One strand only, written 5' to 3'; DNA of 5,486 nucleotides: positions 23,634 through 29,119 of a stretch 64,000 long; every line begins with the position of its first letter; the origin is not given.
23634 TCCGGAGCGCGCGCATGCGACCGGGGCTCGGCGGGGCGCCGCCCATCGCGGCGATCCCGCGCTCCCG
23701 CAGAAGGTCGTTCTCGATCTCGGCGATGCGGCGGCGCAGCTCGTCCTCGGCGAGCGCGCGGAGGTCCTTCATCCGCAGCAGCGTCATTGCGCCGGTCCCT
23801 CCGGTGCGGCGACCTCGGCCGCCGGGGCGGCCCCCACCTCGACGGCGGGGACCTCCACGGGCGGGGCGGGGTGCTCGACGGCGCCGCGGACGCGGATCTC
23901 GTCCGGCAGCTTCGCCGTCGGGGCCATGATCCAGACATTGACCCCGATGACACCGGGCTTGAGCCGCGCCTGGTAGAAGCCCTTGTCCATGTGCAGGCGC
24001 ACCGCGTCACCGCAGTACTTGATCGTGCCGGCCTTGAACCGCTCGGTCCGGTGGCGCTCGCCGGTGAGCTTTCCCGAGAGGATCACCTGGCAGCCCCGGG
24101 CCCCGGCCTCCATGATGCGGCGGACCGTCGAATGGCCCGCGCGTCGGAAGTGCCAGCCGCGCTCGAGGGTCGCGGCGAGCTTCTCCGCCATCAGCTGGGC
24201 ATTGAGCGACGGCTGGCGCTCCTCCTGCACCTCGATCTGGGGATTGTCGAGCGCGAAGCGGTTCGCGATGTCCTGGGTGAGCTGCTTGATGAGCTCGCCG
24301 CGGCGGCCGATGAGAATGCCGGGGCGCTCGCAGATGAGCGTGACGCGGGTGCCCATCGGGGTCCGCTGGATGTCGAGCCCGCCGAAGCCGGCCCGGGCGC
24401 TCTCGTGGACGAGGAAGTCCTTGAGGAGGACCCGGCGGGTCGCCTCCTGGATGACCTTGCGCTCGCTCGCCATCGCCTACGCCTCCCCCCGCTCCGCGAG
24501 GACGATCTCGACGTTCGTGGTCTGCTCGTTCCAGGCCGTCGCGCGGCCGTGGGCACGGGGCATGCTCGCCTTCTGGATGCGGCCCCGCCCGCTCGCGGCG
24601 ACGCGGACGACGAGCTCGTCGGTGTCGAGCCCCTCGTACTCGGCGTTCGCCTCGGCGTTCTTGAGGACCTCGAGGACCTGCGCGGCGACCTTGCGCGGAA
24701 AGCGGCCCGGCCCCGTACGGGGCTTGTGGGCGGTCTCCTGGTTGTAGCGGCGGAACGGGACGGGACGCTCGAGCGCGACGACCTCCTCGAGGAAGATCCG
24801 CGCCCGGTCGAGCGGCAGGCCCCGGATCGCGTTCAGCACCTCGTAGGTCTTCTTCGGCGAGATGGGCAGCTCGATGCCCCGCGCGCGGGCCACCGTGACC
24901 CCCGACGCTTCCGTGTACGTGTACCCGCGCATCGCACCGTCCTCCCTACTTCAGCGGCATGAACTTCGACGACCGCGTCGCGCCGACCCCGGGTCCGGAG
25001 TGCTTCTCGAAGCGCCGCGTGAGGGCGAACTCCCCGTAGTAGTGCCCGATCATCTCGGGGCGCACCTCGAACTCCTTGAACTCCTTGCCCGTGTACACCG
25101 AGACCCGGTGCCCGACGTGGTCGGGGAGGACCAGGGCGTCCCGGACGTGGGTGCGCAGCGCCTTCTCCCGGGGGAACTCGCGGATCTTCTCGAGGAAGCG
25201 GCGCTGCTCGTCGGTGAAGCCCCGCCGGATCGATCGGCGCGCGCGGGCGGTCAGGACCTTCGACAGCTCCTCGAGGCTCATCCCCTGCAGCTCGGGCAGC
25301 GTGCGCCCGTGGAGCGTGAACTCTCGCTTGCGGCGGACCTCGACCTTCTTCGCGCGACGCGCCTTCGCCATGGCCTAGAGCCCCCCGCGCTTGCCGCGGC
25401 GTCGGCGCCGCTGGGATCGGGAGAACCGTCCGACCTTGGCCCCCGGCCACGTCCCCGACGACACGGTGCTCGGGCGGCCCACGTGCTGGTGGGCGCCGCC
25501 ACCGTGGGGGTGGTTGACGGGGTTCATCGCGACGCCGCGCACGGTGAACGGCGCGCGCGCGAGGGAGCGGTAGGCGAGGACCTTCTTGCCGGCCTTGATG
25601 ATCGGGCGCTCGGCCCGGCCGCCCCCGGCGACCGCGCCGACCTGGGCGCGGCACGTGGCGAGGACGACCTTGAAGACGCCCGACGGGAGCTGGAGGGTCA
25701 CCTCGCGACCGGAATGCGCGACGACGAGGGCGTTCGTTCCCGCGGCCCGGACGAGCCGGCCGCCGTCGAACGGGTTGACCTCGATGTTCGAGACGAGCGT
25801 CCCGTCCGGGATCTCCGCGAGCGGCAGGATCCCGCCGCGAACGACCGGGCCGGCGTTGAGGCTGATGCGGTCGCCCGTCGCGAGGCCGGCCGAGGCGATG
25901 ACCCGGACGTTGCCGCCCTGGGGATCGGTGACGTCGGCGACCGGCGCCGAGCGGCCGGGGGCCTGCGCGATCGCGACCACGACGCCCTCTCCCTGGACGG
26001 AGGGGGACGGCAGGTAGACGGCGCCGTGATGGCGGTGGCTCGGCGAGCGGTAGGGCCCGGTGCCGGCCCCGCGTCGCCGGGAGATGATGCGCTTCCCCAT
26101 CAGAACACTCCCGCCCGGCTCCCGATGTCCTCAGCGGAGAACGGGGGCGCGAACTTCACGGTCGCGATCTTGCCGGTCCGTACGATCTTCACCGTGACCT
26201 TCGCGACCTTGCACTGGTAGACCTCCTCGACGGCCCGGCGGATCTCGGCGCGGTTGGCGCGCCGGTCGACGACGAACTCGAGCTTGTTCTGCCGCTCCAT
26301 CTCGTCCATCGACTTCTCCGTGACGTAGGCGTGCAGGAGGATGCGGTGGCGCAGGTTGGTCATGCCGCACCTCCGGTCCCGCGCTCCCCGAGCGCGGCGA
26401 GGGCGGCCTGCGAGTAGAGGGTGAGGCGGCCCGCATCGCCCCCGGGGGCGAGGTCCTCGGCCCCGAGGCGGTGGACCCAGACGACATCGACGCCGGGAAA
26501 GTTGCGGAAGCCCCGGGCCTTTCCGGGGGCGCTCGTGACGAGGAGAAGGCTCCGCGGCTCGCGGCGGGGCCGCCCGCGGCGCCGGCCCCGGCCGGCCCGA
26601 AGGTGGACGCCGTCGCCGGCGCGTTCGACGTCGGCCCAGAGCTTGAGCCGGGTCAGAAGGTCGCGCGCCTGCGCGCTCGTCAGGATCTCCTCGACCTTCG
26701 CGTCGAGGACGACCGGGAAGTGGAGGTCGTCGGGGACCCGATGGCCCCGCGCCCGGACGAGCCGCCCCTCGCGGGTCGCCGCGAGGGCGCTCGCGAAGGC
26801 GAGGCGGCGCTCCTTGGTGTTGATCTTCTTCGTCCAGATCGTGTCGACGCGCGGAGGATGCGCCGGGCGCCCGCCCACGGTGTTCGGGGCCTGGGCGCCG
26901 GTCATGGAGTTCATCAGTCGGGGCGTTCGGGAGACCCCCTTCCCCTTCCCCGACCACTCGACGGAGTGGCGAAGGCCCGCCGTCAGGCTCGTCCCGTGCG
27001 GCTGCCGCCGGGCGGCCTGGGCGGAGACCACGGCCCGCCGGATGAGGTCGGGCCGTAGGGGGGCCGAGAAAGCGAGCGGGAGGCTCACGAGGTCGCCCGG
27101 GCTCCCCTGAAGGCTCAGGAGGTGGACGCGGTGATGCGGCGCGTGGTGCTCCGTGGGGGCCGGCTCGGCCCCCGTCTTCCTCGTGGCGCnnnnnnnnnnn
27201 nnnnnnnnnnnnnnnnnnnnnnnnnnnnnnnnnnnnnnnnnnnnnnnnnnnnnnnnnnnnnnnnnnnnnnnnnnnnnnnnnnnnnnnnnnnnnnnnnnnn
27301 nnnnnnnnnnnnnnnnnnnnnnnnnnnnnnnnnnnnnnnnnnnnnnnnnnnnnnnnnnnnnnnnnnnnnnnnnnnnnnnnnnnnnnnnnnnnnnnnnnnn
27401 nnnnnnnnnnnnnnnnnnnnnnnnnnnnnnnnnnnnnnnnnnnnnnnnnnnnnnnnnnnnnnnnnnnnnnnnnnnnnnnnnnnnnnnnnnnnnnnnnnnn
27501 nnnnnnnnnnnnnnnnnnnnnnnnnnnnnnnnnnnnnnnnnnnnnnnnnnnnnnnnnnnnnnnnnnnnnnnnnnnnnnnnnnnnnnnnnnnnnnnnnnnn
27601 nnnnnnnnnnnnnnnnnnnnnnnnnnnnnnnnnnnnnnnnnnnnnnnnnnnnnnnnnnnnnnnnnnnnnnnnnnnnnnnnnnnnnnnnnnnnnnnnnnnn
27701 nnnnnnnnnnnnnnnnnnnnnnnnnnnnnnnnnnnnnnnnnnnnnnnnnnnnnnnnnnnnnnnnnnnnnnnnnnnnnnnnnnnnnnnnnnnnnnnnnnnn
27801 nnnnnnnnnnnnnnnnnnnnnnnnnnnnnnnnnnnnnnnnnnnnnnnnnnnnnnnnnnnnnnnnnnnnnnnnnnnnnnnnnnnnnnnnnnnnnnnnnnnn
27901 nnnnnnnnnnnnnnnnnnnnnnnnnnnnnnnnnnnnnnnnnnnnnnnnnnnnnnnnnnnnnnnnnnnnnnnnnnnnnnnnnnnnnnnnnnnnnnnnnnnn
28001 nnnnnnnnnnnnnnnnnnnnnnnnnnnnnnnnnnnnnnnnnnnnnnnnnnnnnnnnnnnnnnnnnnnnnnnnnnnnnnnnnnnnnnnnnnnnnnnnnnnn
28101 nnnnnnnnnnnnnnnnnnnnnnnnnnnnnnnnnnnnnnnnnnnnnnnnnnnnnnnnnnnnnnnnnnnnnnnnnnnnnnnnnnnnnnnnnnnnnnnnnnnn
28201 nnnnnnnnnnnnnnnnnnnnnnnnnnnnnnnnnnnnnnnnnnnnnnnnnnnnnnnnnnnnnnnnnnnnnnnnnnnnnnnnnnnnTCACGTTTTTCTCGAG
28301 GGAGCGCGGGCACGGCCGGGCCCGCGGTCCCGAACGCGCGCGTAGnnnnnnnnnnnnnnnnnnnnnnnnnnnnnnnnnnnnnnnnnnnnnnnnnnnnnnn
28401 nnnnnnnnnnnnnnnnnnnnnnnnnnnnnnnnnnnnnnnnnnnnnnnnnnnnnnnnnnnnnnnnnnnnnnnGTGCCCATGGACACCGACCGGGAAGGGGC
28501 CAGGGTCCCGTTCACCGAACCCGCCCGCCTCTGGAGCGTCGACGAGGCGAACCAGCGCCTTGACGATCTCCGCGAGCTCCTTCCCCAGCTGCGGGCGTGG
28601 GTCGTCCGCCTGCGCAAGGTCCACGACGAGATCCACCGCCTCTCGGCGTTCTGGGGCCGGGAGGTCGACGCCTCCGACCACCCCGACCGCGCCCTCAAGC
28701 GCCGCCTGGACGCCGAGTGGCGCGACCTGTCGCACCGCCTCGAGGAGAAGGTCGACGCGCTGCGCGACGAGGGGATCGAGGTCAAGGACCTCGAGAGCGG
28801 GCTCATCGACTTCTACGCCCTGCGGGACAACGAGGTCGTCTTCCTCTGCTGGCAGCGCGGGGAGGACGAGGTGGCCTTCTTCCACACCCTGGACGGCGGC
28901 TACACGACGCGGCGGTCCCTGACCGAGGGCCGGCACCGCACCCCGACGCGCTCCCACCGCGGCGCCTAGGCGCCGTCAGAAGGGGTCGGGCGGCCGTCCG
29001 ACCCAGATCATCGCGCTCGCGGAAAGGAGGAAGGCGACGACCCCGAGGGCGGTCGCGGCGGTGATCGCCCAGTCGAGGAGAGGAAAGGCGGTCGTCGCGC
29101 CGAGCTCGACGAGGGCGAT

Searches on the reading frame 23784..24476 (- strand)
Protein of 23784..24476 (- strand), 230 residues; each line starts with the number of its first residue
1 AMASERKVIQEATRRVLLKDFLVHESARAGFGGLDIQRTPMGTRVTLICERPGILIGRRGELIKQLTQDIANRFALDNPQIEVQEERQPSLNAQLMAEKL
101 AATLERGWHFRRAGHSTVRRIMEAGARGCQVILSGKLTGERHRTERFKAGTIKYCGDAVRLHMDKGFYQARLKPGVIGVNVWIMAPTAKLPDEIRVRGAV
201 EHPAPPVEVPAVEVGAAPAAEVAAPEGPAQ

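Call 56: search_protein_families(library=pfam, proteins=[window:23784-24476:-], max_evalue=0.00001)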
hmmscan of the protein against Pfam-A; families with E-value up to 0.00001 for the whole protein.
window:23784-24476:- (230 aa): 2 families
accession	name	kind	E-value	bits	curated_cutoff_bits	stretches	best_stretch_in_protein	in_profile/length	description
PF00189.25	Ribosomal_S3_C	-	6.7e-27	94.3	34.1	1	100-183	1-83/83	Ribosomal protein S3, C-terminal domain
PF07650.23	KH_2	-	2.7e-11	43.6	22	1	21-84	5-69/78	KH domain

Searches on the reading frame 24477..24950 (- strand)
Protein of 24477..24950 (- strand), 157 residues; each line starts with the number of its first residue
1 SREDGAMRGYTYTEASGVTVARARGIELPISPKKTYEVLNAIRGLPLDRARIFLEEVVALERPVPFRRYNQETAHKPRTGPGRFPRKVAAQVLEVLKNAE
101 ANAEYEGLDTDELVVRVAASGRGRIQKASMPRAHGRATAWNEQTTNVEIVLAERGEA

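Call 56: search_protein_families(library=pfam, proteins=[window:24477-24950:-], max_evalue=0.00001)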
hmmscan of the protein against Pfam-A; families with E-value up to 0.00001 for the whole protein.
window:24477-24950:- (157 aa): 1 family
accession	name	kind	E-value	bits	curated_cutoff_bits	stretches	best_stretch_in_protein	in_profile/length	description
PF00237.24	Ribosomal_L22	-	1.7e-25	89.6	28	1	24-151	2-103/104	Ribosomal protein L22p/L17e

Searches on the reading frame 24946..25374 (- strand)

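Call 56: search_protein_families(library=pfam, proteins=[window:24946-25374:-], max_evalue=0.00001)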
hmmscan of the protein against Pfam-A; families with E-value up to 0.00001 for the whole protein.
window:24946-25374:- (142 aa): 1 family
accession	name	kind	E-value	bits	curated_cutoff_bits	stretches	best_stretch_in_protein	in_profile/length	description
PF00203.26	Ribosomal_S19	-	1.7e-23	82.7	27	1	47-125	1-81/81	Ribosomal protein S19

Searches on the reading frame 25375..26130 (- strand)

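Call 56: search_protein_families(library=pfam, proteins=[window:25375-26130:-], max_evalue=0.00001)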
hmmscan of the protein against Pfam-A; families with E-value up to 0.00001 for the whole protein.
window:25375-26130:- (251 aa): 1 family
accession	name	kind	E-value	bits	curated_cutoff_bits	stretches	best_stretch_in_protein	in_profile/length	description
PF03947.24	Ribosomal_L2_C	-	4.7e-40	137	33.7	1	99-223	3-122/126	Ribosomal Proteins L2, C-terminal domain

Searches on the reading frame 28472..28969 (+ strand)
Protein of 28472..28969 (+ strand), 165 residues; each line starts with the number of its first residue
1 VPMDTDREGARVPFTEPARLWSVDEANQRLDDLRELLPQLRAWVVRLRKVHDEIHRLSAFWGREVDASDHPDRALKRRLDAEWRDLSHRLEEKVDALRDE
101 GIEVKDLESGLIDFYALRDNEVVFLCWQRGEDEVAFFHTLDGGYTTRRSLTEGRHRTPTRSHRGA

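Call 7: search_protein_families(library=pfam, proteins=[window:28472-28969:+])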
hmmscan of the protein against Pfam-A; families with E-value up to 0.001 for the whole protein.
window:28472-28969:+ (165 aa): 1 family
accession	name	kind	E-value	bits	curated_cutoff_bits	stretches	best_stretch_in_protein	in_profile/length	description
PF09969.14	DUF2203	-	5.3e-28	98.6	24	1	19-150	1-122/122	Uncharacterized conserved protein (DUF2203)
